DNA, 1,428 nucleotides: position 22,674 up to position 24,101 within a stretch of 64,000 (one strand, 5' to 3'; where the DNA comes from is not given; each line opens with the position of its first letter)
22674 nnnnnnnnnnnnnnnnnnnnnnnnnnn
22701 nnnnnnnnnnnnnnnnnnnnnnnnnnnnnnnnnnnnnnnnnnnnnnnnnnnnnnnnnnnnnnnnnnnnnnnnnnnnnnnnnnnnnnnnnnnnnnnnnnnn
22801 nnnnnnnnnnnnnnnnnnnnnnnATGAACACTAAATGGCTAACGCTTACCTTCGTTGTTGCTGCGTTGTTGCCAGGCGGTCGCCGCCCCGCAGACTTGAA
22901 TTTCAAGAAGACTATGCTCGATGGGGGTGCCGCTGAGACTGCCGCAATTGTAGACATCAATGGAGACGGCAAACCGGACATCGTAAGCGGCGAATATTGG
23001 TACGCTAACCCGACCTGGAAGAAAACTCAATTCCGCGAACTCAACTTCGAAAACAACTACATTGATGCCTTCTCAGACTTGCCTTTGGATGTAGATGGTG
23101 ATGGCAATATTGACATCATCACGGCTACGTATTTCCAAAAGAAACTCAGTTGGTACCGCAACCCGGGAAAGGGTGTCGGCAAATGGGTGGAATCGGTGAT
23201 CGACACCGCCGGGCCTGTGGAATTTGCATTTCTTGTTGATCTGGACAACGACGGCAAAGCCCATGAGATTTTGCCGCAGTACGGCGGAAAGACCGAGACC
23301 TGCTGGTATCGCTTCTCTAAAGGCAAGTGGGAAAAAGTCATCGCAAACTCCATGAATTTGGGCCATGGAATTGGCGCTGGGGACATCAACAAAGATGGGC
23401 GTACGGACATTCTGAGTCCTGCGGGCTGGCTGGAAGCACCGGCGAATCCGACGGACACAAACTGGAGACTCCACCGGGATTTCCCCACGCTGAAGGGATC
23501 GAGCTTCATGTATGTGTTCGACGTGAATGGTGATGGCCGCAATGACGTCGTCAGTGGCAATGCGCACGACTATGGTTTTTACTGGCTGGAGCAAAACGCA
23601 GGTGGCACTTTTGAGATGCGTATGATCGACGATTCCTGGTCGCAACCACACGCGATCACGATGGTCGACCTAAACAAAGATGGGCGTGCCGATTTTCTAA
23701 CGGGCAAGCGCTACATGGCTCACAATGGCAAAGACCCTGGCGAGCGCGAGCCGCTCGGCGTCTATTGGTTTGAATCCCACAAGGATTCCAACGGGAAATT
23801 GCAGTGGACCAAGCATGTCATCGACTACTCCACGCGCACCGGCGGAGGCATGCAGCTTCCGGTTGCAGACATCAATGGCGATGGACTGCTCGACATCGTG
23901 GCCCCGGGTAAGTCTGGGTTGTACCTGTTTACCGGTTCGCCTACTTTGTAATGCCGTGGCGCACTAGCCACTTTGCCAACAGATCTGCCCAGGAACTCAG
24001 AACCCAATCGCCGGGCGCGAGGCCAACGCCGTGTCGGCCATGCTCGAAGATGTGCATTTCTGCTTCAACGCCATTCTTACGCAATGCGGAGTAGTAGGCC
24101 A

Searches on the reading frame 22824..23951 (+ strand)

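Call 3: search_protein_families(library=pfam, proteins=[window:22824-23951:+], max_evalue=0.01)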
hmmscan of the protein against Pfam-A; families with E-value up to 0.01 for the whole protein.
window:22824-23951:+ (375 aa): 6 families
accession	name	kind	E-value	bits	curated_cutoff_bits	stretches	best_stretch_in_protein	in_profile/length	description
PF13517.12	FG-GAP_3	-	3.2e-35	121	26.9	4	233-292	1-60/61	FG-GAP-like repeat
PF01839.29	FG-GAP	-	1.8e-23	82.4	22.1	2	39-60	4-25/37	FG-GAP repeat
PF00404.24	Dockerin_1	-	1.3e-07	32.2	22.9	0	89-145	3-43/57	Dockerin type I domain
PF21955.1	CarG-like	-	1.6e-07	32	28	0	231-244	7-20/144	Carbapenem resistance protein CarG-like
PF12256.14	TcdB_toxin_midN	-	9.6e-07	28.7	24.8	0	341-362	26-47/181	Insecticide toxin TcdB middle/N-terminal region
PF16743.10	PliI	-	0.00081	19.5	27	0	35-54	57-76/123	Periplasmic lysozyme inhibitor of I-type lysozyme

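Call 4: search_protein_families(library=ncbifam, proteins=[window:22824-23951:+], max_evalue=0.01)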
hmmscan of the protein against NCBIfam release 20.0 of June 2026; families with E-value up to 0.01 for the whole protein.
window:22824-23951:+ (375 aa): 1 family
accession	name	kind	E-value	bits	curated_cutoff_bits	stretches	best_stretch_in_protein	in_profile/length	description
NF047539.1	XAC2610_fam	domain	1.6e-05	25.3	35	0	278-300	1-23/89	XAC2610-related protein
